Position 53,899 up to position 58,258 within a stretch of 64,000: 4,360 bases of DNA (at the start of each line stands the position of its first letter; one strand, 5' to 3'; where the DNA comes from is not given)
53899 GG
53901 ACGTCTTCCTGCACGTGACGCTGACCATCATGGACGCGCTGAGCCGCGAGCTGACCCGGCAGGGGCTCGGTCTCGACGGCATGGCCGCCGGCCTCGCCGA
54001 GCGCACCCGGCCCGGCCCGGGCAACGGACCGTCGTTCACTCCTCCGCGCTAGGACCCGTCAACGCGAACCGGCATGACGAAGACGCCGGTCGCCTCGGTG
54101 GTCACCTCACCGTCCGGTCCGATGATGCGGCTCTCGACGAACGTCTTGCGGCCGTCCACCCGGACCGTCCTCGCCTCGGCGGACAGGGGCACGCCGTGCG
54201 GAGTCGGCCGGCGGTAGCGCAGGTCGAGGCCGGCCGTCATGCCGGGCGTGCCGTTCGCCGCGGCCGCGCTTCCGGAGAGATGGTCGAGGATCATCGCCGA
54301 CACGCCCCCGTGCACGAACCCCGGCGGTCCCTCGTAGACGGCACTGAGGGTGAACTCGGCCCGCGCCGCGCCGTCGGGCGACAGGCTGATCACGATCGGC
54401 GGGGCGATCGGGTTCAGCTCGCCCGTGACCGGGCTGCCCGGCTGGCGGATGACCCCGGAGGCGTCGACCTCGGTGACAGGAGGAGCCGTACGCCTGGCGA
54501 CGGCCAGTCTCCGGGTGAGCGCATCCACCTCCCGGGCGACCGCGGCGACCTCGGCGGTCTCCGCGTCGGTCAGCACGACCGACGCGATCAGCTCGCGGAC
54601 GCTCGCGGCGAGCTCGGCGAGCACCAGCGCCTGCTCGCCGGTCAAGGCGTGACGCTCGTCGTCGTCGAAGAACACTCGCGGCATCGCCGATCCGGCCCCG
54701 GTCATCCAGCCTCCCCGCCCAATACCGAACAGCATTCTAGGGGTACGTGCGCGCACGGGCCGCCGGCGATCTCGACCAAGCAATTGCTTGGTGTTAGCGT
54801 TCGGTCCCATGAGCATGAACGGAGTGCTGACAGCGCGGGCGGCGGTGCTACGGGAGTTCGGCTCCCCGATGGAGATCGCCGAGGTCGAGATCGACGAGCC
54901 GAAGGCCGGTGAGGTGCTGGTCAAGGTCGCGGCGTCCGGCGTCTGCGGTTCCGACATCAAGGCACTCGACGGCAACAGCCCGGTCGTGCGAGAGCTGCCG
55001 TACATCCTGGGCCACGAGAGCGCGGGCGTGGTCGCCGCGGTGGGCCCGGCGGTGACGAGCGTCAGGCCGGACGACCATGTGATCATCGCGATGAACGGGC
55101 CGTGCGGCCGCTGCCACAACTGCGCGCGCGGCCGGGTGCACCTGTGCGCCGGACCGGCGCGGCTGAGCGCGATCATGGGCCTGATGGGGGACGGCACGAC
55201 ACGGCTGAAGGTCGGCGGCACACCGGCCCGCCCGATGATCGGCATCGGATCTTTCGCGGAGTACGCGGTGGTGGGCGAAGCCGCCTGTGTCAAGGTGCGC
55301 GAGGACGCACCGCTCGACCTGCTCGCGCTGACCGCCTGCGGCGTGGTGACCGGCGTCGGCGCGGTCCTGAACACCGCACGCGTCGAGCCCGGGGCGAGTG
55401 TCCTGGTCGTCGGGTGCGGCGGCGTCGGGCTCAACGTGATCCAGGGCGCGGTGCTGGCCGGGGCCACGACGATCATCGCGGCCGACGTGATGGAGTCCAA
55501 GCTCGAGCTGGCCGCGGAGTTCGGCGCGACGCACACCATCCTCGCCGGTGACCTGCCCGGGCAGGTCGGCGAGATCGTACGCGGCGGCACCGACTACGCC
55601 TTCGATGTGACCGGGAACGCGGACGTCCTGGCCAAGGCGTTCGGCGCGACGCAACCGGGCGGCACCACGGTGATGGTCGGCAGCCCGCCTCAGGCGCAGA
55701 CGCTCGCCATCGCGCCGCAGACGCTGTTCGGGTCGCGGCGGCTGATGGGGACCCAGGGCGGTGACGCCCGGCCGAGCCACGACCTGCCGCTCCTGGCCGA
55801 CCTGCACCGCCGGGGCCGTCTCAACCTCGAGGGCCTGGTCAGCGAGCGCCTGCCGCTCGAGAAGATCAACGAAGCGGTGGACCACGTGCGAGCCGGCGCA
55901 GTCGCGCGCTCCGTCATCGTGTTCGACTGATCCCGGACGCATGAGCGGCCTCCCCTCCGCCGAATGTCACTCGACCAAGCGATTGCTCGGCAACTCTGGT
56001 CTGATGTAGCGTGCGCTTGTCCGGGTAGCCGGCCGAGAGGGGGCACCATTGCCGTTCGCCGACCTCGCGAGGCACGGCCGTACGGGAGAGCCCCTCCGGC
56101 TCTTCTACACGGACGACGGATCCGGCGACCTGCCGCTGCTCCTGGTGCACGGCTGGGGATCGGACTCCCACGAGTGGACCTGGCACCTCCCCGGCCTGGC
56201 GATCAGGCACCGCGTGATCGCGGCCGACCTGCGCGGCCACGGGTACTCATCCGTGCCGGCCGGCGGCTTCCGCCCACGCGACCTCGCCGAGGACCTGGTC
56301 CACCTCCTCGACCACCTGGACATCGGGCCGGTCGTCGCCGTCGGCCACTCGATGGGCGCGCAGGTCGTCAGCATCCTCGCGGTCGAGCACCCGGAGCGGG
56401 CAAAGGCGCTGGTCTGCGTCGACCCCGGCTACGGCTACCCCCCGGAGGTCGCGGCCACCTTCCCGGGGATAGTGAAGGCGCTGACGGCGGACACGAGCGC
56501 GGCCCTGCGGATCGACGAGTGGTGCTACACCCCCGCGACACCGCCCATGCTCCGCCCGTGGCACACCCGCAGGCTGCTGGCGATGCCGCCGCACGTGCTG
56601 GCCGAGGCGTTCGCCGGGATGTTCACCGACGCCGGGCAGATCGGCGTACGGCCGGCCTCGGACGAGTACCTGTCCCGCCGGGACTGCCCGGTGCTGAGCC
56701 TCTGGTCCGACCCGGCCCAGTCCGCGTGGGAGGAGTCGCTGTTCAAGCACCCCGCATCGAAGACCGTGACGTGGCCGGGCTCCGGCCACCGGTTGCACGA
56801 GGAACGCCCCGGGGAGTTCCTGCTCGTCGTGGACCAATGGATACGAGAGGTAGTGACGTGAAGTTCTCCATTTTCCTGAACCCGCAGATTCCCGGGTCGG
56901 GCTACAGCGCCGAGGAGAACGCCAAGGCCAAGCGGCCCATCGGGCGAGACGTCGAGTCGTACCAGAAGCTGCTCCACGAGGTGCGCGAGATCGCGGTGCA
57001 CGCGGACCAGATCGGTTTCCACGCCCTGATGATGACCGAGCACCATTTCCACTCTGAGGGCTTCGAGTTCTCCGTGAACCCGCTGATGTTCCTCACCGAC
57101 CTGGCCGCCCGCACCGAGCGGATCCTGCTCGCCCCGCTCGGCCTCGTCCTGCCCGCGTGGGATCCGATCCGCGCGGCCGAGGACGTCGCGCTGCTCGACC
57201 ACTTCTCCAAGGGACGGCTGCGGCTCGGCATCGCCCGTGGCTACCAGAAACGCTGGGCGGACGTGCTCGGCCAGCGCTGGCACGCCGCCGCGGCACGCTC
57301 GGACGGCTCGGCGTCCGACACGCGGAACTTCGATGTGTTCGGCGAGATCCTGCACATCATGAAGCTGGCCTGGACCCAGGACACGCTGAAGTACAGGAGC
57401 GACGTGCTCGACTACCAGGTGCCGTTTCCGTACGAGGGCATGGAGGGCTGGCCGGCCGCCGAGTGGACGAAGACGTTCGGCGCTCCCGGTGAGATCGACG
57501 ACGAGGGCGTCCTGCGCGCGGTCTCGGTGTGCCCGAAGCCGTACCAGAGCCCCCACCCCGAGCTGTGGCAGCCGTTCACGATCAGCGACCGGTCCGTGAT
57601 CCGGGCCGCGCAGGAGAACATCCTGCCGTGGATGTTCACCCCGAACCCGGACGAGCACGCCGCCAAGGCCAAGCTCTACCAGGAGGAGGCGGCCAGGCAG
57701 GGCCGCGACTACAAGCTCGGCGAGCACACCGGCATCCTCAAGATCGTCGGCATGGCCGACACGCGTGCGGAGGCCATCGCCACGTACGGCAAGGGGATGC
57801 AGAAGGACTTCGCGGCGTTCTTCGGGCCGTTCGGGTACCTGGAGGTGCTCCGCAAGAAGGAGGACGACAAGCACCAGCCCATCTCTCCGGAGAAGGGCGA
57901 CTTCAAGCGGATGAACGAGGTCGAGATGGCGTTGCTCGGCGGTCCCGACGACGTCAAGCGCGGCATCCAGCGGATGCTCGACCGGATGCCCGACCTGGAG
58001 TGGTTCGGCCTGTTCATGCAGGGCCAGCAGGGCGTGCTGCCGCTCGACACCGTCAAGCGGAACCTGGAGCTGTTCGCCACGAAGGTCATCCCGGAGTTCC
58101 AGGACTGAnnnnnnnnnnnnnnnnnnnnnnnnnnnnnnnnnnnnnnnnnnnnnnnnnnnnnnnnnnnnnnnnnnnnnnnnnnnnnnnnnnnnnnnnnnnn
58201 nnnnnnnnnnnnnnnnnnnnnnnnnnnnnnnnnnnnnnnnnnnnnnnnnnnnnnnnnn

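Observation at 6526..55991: Dispersed, expanded KstR2 regulon marked by eight operators over ~50 kb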

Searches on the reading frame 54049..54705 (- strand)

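Call 70: search_protein_families(library=pfam, proteins=[window:54049-54705:-], max_evalue=0.01)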
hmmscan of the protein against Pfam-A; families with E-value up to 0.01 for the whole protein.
window:54049-54705:- (218 aa): 1 family
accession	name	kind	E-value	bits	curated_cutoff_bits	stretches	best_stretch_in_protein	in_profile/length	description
PF03061.28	4HBT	-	1.5e-08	35.3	20.6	1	129-201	2-77/79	Thioesterase superfamily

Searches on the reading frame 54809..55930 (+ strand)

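Call 13: search_protein_families(library=pfam, proteins=[window:54809-55930:+])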
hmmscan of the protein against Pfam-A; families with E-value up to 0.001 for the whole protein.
window:54809-55930:+ (373 aa): 4 families
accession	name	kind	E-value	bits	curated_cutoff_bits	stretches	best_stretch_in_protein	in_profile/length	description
PF08240.17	ADH_N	-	3.6e-25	88.6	23.5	1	33-164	2-103/104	Alcohol dehydrogenase GroES-like domain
PF00107.32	ADH_zinc_N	-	2.5e-24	86.1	31.8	1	205-330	1-124/129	Zinc-binding dehydrogenase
PF13602.12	ADH_zinc_N_2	-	9.3e-07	30.3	27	1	239-365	2-128/134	Zinc-binding dehydrogenase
PF16912.11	Glu_dehyd_C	-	4.8e-05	23.4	34.9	1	190-356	27-197/211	Glucose dehydrogenase C-terminus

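Call 46: search_protein_families(library=ncbifam, proteins=[window:54809-55930:+], max_evalue=1e-20)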
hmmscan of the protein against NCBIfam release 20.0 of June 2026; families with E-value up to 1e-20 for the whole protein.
window:54809-55930:+ (373 aa): 15 families
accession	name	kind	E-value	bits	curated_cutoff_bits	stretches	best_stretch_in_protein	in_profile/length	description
TIGR03989.1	Rxyl_3153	subfamily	1.9e-88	297.2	440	1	9-372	2-370/370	NDMA-dependent alcohol dehydrogenase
TIGR02818.1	adh_III_F_hyde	equivalog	2.1e-84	283.7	543.95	1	9-371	2-367/368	S-(hydroxymethyl)glutathione dehydrogenase/class III alcohol dehydrogenase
TIGR03451.1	mycoS_dep_FDH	equivalog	5.6e-81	272.1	512.9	1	9-372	2-358/358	S-(hydroxymethyl)mycothiol dehydrogenase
TIGR00692.1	tdh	equivalog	5.4e-40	137.5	458.35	0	147-370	117-338/340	L-threonine 3-dehydrogenase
NF041097.1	keto_inos_dh_IolM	equivalog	6.9e-39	133.6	450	0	147-370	151-387/389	scyllo-inosose 3-dehydrogenase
NF003808.0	PRK05396.1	equivalog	1.8e-35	122.4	380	0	147-370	119-338/341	L-threonine 3-dehydrogenase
TIGR03366.1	HpnZ_proposed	hypoth_equivalog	6.4e-35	120.8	328.1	1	30-352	2-314/315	putative phosphonate catabolism associated alcohol dehydrogenase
NF010344.0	PRK13771.1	subfamily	6.7e-35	120.6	349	1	10-114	2-105/334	putative alcohol dehydrogenase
TIGR03201.1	dearomat_had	equivalog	3.8e-32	111.7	338.65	1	15-371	5-347/349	6-hydroxycyclohex-1-ene-1-carbonyl-CoA dehydrogenase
NF006940.0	PRK09422.1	equivalog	1.4e-28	99.9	344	0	147-369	115-332/338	alcohol dehydrogenase AdhP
NF007489.0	PRK10083.1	equivalog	1.4e-26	93.3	376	1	19-357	10-320/339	Zn-dependent oxidoreductase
NF007375.0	PRK09880.1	equivalog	1.5e-26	93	469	1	24-299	19-274/344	L-idonate 5-dehydrogenase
NF041172.1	AcrlCoa_red_Thmprot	equivalog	2.8e-26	92.3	500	0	10-114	2-105/334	acryloyl-CoA reductase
NF007642.0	PRK10309.1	equivalog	4.8e-26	91.8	550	0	21-114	12-104/347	galactitol-1-phosphate 5-dehydrogenase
NF047908.1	AldhRedAhr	equivalog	1.3e-23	83.4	470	1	14-368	9-330/335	NADPH-dependent aldehyde reductase Ahr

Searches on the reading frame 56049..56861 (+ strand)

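Call 13: search_protein_families(library=pfam, proteins=[window:56049-56861:+])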
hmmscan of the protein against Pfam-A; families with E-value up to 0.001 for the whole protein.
window:56049-56861:+ (270 aa): 4 families
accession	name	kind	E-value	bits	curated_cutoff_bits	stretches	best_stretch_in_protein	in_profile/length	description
PF00561.26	Abhydrolase_1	-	1.3e-25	91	25.8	1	29-135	2-110/245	alpha/beta hydrolase fold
PF12697.13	Abhydrolase_6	-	5.6e-23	83.2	26.3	1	30-257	1-214/217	Alpha/beta hydrolase family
PF12146.15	Hydrolase_4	-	1.1e-10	41.6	27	1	54-144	32-128/239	Serine aminopeptidase, S33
PF03096.20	Ndr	-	4.9e-07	29.2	23.3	1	78-126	84-132/283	Ndr family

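Call 46: search_protein_families(library=ncbifam, proteins=[window:56049-56861:+], max_evalue=1e-20)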
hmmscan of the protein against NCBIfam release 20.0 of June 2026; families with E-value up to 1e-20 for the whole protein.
window:56049-56861:+ (270 aa): 3 families
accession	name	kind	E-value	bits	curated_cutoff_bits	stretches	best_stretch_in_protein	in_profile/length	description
NF011457.0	PRK14875.1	equivalog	9.1e-25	87.4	307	1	18-138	122-242/372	acetoin dehydrogenase dihydrolipoyllysine-residue acetyltransferase subunit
TIGR03056.1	bchO_mg_che_rel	equivalog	8e-24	84.1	172.55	1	14-147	14-150/278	alpha/beta fold hydrolase BchO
NF051487.1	bifunc_PcaCD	exception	2e-23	83.2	430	1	27-147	172-292/413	bifunctional 4-carboxymuconolactone decarboxylase/3-oxoadipate enol-lactonase PcaCD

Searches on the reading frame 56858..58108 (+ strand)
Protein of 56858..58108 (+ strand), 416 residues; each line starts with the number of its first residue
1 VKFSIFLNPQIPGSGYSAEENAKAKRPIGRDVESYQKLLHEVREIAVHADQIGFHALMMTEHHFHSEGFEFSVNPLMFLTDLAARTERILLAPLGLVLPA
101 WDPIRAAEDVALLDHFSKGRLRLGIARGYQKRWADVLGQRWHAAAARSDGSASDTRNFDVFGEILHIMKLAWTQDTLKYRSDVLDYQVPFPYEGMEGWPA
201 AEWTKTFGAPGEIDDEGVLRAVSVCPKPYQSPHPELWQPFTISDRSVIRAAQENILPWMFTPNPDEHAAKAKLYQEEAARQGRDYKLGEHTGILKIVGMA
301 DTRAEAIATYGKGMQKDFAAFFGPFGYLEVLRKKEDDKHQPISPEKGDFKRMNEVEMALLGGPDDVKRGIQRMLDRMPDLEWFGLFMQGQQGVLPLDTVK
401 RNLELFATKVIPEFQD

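Call 13: search_protein_families(library=pfam, proteins=[window:56858-58108:+])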
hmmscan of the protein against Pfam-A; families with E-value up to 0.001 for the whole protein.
window:56858-58108:+ (416 aa): 1 family
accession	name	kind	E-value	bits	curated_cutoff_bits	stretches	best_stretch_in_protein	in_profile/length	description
PF00296.26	Bac_luciferase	-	1.1e-35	124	27.9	1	1-372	1-306/314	Luciferase-like monooxygenase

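Call 46: search_protein_families(library=ncbifam, proteins=[window:56858-58108:+], max_evalue=1e-20)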
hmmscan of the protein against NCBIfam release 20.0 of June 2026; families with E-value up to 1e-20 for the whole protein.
window:56858-58108:+ (416 aa): 2 families
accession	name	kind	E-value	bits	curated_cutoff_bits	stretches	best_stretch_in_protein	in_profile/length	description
TIGR04020.1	seco_metab_LLM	subfamily_domain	4.9e-21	75.2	244.45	0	42-131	21-109/341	MupA/Atu3671 family FMN-dependent luciferase-like monooxygenase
TIGR03619.1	F420_Rv2161c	subfamily_domain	9.7e-21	74.5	166.9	0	44-185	2-143/247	TIGR03619 family F420-dependent LLM class oxidoreductase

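Call 51: find_homologous_proteins(query=window:56858-58108:+, max_evalue=1e-30)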
Query window:56858-58108:+ (416 aa): 1849 proteins with E <= 1e-30 among 8000 candidates; the best 120 are listed.
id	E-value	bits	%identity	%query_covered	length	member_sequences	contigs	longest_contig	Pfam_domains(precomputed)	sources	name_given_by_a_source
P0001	6.0e-272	920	94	100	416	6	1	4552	PF00296.27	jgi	jgi:alkanesulfonate monooxygenase SsuD/methylene tetrahydromethanopterin reductase-like flavin-depen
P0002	3.0e-268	908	93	100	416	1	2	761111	PF00296.27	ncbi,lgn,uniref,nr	ncbi:LLM class flavin-dependent oxidoreductase [Actinomadura alba]|uniref:LLM class flavin-dependent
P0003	1.7e-266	902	92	100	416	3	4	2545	PF00296.27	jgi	jgi:alkanesulfonate monooxygenase SsuD/methylene tetrahydromethanopterin reductase-like flavin-depen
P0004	3.3e-266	901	92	100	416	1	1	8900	PF00296.27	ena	-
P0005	6.3e-265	897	92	100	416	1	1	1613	PF00296.27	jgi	jgi:alkanesulfonate monooxygenase SsuD/methylene tetrahydromethanopterin reductase-like flavin-depen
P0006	2.1e-263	892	91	100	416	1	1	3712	PF00296.27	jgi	jgi:alkanesulfonate monooxygenase SsuD/methylene tetrahydromethanopterin reductase-like flavin-depen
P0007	8.5e-263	890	91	100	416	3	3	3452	PF00296.27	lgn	-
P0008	1.2e-262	889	91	100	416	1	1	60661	PF00296.27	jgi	jgi:alkanesulfonate monooxygenase SsuD/methylene tetrahydromethanopterin reductase-like flavin-depen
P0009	4.5e-262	887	90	100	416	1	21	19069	PF00296.27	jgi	jgi:alkanesulfonate monooxygenase SsuD/methylene tetrahydromethanopterin reductase-like flavin-depen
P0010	6.6e-262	887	89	100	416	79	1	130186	PF00296.27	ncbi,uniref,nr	ncbi:LLM class flavin-dependent oxidoreductase [Actinomadura hibisca]|uniref:LLM class flavin-depend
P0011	1.3e-261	886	90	100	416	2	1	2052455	PF00296.27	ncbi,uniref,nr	ncbi:LLM class flavin-dependent oxidoreductase [Planomonospora sp. ID67723]|uniref:LLM class flavin-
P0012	1.6e-261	886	91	100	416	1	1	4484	PF00296.27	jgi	jgi:alkanesulfonate monooxygenase SsuD/methylene tetrahydromethanopterin reductase-like flavin-depen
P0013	4.0e-261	884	90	100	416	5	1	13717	PF00296.27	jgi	jgi:alkanesulfonate monooxygenase SsuD/methylene tetrahydromethanopterin reductase-like flavin-depen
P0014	8.5e-261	883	90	100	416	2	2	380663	PF00296.27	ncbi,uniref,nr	ncbi:LLM class flavin-dependent oxidoreductase [Planobispora takensis]|uniref:Luciferase n=1 Tax=Pla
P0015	2.4e-260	882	90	100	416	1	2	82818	PF00296.27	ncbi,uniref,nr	ncbi:LLM class flavin-dependent oxidoreductase [Planobispora siamensis]|uniref:Luciferase n=1 Tax=Pl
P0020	1.8e-257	872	88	100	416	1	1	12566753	PF00296.27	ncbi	ncbi:LLM class flavin-dependent oxidoreductase [Actinoallomurus acanthiterrae]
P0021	2.9e-257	872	89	100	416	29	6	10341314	PF00296.27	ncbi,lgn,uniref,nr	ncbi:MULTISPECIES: LLM class flavin-dependent oxidoreductase [Streptosporangium]|uniref:Coenzyme F42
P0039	3.2e-226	769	78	100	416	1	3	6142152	PF00296.27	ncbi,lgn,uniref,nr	ncbi:LLM class flavin-dependent oxidoreductase [Nocardiopsis gilva YIM 90087]|uniref:LLM class flavi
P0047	1.7e-174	599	62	100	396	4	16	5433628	PF00296.27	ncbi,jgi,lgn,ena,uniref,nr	ncbi:flavin-dependent oxidoreductase [Frankia casuarinae]|jgi:alkanesulfonate monooxygenase SsuD/met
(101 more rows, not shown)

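Call 52: find_encoding_contigs(protein=P0020, flank=8000, max_places=1)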
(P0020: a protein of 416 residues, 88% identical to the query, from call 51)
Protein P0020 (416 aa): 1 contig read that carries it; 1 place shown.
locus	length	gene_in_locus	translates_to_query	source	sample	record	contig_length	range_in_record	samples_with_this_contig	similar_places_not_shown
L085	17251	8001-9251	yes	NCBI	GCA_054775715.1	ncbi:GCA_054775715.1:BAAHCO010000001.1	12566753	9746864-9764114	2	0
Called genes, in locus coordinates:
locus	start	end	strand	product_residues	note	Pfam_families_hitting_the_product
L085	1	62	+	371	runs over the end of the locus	PF08240:ADH_N, PF00107:ADH_zinc_N, PF13602:ADH_zinc_N_2 (weak)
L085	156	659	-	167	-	-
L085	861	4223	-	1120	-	PF22733:NNH1, PF05729:NACHT, PF25019:LRR_R13L1-DRL21 (faint), PF25013:LRR_Zer-1 (faint), PF12799:LRR_4 (faint)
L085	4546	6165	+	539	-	PF03193:RsgA_GTPase (faint), PF00005:ABC_tran, PF02463:SMC_N (faint), PF13476:AAA_23 (faint), PF13555:AAA_29 (faint), PF13304:AAA_21 (weak), PF00005:ABC_tran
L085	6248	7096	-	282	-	PF00296:Bac_luciferase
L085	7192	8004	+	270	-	PF00561:Abhydrolase_1, PF12146:Hydrolase_4, PF12697:Abhydrolase_6, PF03096:Ndr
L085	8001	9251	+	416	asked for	PF00296:Bac_luciferase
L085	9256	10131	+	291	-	PF00296:Bac_luciferase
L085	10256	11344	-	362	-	PF06032:S-Me-THD_N, PF20906:S-Me-THD_C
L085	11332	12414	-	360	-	PF06032:S-Me-THD_N, PF20906:S-Me-THD_C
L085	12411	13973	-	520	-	PF05378:Hydant_A_N, PF01968:Hydantoinase_A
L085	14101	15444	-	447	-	PF02133:Transp_cyt_pur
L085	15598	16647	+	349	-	PF06032:S-Me-THD_N, PF20906:S-Me-THD_C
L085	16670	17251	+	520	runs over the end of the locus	PF17853:GGDEF_2, PF13556:HTH_30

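Call 53: find_encoding_contigs(protein=P0021, flank=8000, max_places=1)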
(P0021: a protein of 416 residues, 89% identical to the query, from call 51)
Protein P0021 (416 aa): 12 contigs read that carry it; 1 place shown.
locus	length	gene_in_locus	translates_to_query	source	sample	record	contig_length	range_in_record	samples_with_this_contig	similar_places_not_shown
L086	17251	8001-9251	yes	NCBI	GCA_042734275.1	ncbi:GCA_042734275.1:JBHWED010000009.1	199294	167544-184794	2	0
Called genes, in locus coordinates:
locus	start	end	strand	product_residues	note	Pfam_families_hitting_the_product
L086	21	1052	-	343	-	-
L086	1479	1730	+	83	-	-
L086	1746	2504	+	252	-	PF00106:adh_short, PF08659:KR, PF13561:adh_short_C2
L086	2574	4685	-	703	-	-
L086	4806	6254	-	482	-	PF01636:APH (weak), PF00069:Pkinase, PF07714:PK_Tyr_Ser-Thr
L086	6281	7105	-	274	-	PF00296:Bac_luciferase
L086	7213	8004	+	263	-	PF03096:Ndr (weak), PF00561:Abhydrolase_1, PF12146:Hydrolase_4, PF12697:Abhydrolase_6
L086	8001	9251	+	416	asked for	PF00296:Bac_luciferase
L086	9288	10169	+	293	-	PF00296:Bac_luciferase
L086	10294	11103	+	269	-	PF20613:HipA_2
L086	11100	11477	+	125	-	PF11236:DUF3037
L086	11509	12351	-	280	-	PF13312:DUF4081, PF00583:Acetyltransf_1, PF13508:Acetyltransf_7 (faint)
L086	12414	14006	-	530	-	PF00561:Abhydrolase_1, PF08386:Abhydrolase_4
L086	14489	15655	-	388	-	PF04551:GcpE, PF26540:GcpE_C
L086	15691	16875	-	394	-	PF02670:DXP_reductoisom, PF08436:DXP_redisom_C, PF13288:DXPR_C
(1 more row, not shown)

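Call 54: find_encoding_contigs(protein=P0039, flank=8000, max_places=1)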
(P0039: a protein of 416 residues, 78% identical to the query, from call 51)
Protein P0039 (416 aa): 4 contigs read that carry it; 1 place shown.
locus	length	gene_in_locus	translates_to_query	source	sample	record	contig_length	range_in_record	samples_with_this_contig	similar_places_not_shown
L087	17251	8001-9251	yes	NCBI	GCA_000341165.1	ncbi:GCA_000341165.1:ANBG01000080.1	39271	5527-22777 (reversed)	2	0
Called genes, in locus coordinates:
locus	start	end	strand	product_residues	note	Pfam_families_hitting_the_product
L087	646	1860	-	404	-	PF00871:Acetate_kinase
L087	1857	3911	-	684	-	-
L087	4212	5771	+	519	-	PF00171:Aldedh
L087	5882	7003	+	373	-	PF08240:ADH_N, PF00107:ADH_zinc_N, PF13602:ADH_zinc_N_2 (weak)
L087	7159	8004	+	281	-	PF12146:Hydrolase_4, PF00561:Abhydrolase_1, PF12697:Abhydrolase_6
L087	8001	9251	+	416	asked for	PF00296:Bac_luciferase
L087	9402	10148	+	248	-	-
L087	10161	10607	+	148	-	-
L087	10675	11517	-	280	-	PF13312:DUF4081, PF00583:Acetyltransf_1, PF13508:Acetyltransf_7 (weak), PF08445:FR47 (weak)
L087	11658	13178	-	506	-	PF00561:Abhydrolase_1, PF08386:Abhydrolase_4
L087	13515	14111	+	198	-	PF13404:HTH_AsnC-type, PF13412:HTH_24, PF01037:AsnC_trans_reg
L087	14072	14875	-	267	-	PF01593:Amino_oxidase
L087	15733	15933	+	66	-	-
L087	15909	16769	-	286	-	PF00795:CN_hydrolase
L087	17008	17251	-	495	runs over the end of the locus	PF00324:AA_permease, PF13520:AA_permease_2, PF13906:AA_permease_C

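Call 55: find_encoding_contigs(protein=P0047, flank=8000, max_places=1)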
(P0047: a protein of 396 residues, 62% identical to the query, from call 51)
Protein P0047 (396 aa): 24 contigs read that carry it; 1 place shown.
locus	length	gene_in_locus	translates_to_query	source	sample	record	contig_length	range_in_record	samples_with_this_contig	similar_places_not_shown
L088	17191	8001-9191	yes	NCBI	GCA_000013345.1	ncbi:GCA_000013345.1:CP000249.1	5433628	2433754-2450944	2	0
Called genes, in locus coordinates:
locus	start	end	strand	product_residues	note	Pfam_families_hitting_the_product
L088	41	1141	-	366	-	PF01959:DHQS, PF26558:DHQS_2nd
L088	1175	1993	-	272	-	PF01791:DeoC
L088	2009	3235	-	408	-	PF00696:AA_kinase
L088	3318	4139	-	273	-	PF02655:ATP-grasp_3 (weak), PF08443:RimK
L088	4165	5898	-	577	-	PF03050:DDE_Tnp_IS66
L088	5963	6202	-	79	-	-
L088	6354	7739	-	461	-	PF00202:Aminotran_3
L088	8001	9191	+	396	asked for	PF00296:Bac_luciferase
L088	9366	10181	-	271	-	-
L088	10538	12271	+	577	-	PF03050:DDE_Tnp_IS66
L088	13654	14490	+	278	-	PF13340:DUF4096, PF01609:DDE_Tnp_1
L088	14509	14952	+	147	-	-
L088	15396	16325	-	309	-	PF00440:TetR_N, PF21597:TetR_C_43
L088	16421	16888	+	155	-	PF12680:SnoaL_2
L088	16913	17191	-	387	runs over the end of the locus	PF13384:HTH_23, PF13518:HTH_28, PF13551:HTH_29, PF13565:HTH_32, PF13358:DDE_3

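Call 70: search_protein_families(library=pfam, proteins=[L085:6248-7096:-], max_evalue=0.01)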
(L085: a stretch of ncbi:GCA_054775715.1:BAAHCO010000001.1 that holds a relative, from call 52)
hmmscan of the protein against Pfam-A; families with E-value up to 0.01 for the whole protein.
L085:6248-7096:- (282 aa): 1 family
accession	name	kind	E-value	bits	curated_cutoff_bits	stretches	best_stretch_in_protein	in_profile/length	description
PF00296.26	Bac_luciferase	-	9.6e-45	153.7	27.9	1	16-224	25-217/314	Luciferase-like monooxygenase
